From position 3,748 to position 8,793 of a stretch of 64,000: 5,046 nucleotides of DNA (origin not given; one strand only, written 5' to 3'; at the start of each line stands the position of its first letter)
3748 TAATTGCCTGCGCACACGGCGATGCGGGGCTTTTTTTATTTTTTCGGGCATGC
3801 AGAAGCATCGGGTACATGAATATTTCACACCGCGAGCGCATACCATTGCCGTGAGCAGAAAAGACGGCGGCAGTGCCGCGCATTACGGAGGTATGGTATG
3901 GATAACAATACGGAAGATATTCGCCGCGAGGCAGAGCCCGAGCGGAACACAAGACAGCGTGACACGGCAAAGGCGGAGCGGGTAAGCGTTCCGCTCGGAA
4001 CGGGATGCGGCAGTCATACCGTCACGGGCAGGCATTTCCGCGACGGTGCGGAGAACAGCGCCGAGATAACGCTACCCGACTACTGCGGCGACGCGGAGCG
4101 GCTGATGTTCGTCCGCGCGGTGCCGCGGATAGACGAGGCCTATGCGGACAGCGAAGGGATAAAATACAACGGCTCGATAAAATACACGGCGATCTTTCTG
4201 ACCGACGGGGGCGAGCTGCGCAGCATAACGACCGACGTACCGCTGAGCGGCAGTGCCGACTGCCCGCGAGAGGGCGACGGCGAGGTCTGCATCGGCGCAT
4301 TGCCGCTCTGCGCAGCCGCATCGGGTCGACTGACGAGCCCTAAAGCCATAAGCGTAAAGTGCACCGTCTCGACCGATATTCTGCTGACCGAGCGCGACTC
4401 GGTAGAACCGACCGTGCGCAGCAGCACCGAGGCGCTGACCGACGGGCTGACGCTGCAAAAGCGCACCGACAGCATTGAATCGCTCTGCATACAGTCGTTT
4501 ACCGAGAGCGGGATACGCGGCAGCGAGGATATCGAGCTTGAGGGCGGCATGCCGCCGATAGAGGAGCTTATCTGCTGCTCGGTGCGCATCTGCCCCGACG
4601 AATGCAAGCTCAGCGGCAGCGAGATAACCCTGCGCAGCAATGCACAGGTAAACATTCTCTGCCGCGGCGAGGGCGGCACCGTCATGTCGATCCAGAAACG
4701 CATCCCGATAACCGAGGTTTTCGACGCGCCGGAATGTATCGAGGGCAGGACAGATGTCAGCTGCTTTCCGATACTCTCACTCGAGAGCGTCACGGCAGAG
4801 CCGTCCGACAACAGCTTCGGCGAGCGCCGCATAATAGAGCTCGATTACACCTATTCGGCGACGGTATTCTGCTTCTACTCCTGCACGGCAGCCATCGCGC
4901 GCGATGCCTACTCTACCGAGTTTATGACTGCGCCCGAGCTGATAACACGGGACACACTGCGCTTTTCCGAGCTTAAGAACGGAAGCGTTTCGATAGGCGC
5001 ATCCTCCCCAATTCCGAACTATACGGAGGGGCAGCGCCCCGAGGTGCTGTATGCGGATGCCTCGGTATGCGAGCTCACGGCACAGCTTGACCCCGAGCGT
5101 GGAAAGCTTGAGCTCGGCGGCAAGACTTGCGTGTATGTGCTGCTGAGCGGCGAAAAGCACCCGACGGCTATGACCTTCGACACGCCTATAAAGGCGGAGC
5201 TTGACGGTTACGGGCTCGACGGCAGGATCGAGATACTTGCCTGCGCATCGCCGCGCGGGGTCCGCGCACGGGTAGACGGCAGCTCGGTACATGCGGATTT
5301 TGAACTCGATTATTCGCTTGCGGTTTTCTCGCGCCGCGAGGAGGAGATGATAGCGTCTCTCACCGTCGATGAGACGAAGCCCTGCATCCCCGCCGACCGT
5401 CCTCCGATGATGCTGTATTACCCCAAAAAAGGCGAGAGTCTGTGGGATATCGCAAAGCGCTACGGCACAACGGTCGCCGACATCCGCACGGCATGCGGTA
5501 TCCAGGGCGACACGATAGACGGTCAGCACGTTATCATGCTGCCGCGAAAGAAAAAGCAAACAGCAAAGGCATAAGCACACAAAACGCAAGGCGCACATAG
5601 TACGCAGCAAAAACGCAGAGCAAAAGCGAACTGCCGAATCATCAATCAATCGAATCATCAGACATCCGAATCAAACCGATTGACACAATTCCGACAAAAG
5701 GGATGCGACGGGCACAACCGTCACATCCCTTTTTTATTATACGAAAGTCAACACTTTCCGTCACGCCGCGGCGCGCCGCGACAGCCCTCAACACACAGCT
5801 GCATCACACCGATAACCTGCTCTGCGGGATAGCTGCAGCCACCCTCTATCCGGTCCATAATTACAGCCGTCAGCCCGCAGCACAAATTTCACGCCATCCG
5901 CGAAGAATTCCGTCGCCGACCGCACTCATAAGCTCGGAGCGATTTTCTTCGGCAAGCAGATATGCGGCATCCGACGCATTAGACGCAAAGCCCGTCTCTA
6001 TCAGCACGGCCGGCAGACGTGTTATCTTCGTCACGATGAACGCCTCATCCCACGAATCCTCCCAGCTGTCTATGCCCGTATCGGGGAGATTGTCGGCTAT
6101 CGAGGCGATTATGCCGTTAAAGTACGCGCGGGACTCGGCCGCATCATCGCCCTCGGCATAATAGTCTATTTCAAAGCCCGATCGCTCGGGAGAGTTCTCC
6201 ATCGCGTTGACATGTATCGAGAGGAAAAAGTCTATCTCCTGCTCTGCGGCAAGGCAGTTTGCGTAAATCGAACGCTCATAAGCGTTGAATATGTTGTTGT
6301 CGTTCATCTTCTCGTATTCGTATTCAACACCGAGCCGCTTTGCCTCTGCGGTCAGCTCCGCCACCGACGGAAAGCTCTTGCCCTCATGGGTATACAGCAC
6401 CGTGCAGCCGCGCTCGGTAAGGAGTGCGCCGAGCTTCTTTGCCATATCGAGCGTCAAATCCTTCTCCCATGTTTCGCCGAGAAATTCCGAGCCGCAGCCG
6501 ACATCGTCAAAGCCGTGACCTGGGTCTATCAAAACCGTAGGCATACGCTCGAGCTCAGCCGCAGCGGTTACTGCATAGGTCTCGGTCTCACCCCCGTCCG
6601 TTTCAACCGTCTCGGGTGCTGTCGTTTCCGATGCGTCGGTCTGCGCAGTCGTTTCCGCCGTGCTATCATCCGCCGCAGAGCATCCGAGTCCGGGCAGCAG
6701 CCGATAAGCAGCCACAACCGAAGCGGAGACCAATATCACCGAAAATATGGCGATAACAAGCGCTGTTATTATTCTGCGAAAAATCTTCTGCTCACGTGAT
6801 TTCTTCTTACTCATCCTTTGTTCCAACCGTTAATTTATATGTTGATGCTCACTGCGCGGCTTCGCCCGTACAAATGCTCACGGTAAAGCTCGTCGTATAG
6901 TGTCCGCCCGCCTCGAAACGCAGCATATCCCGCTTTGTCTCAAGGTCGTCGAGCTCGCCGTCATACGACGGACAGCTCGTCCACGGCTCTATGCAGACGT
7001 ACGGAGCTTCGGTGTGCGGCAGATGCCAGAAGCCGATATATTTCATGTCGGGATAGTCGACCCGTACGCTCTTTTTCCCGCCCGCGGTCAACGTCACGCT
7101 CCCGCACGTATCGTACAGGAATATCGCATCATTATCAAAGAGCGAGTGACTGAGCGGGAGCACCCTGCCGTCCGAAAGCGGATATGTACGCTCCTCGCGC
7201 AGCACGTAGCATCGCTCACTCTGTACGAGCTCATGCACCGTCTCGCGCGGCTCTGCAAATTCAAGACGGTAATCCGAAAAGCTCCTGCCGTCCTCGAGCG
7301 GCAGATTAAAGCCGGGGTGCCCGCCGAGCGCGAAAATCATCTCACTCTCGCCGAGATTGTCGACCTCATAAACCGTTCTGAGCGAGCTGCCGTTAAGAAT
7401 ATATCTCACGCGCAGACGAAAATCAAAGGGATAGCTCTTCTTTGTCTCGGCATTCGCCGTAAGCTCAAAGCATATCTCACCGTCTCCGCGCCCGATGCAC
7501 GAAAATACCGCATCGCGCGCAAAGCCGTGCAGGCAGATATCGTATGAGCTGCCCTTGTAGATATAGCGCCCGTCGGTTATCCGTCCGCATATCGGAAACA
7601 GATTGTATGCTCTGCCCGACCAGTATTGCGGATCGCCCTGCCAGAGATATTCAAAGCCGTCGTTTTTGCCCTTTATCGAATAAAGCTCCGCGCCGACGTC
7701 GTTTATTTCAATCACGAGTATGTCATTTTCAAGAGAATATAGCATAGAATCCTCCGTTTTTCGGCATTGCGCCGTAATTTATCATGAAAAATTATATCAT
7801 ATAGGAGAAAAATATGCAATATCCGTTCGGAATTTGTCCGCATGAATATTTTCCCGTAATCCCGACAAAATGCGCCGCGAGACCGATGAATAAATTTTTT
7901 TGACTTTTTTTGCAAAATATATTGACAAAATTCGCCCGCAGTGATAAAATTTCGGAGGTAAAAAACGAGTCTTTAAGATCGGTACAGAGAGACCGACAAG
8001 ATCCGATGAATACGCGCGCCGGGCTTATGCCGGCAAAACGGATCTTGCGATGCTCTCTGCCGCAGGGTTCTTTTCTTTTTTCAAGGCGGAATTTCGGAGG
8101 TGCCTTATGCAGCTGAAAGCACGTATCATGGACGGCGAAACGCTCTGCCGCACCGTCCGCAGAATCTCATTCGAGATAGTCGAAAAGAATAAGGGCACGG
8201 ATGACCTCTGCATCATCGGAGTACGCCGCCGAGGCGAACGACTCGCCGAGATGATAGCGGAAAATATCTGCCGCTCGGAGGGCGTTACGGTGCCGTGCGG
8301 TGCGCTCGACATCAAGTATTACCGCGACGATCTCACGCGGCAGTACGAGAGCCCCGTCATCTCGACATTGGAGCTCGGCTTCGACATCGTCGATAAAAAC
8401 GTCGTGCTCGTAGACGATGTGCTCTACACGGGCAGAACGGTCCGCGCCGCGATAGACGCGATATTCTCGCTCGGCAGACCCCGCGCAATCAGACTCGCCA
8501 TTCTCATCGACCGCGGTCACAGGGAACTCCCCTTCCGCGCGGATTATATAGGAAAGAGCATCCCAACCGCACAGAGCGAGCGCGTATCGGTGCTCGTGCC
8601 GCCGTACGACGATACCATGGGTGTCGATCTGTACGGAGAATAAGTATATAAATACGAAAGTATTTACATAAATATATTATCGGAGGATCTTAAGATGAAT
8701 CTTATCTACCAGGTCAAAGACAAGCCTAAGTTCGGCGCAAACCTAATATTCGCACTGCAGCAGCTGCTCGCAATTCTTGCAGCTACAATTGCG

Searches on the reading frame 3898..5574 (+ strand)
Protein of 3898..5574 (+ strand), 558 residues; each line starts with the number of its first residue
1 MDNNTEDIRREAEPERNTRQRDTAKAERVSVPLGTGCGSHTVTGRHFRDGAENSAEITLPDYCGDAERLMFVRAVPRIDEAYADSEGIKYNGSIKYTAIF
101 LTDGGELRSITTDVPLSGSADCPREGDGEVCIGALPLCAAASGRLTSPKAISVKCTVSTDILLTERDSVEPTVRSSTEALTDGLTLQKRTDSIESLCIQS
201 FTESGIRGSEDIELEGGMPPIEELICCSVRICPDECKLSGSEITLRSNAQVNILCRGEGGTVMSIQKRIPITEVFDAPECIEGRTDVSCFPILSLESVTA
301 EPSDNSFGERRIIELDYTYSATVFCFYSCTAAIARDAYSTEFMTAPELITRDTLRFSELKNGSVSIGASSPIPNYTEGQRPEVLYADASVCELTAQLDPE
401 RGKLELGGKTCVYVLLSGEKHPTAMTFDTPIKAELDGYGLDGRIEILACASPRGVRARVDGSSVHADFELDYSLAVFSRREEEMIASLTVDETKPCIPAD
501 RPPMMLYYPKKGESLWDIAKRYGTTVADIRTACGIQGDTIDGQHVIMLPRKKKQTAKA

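Call 18: search_protein_families(library=pfam, proteins=[window:3898-5574:+], max_evalue=0.01)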
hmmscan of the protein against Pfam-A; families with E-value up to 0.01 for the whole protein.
window:3898-5574:+ (558 aa): 2 families
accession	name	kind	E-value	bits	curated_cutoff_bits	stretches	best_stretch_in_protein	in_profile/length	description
PF12673.12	SipL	-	3e-11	43.8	23.6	1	221-288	2-65/78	SipL, SPOCS domain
PF01476.26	LysM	-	6.3e-07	29.7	20.9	1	510-540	4-34/43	LysM domain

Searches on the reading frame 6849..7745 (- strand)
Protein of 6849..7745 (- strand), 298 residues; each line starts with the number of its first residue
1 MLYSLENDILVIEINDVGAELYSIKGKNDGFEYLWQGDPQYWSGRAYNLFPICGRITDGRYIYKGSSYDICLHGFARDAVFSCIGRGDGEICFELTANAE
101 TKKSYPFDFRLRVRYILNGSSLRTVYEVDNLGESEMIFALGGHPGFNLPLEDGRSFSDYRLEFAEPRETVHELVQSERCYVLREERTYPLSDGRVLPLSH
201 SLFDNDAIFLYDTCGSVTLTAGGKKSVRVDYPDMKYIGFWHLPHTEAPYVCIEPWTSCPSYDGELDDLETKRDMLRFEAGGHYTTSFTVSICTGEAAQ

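Call 18: search_protein_families(library=pfam, proteins=[window:6849-7745:-], max_evalue=0.01)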
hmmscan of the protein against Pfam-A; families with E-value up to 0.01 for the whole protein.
window:6849-7745:- (298 aa): 1 family
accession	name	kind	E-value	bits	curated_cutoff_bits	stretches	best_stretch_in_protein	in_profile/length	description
PF01263.26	Aldose_epim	-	1.3e-27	97.5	27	1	2-175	2-197/299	Aldose 1-epimerase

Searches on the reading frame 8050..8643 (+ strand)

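Call 18: search_protein_families(library=pfam, proteins=[window:8050-8643:+], max_evalue=0.01)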
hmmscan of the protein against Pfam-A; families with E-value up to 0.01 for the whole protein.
window:8050-8643:+ (197 aa): 3 families
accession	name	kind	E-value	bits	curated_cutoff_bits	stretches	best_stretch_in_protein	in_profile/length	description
PF00156.33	Pribosyltran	-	7.3e-19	68.1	26.3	1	27-172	6-144/158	Phosphoribosyl transferase domain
PF14681.12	UPRTase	-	8.1e-06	25.9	27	1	47-153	62-159/206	Uracil phosphoribosyltransferase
PF24390.1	PRTase-CE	-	0.0035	17.7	27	1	89-141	82-131/253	PRTase-CE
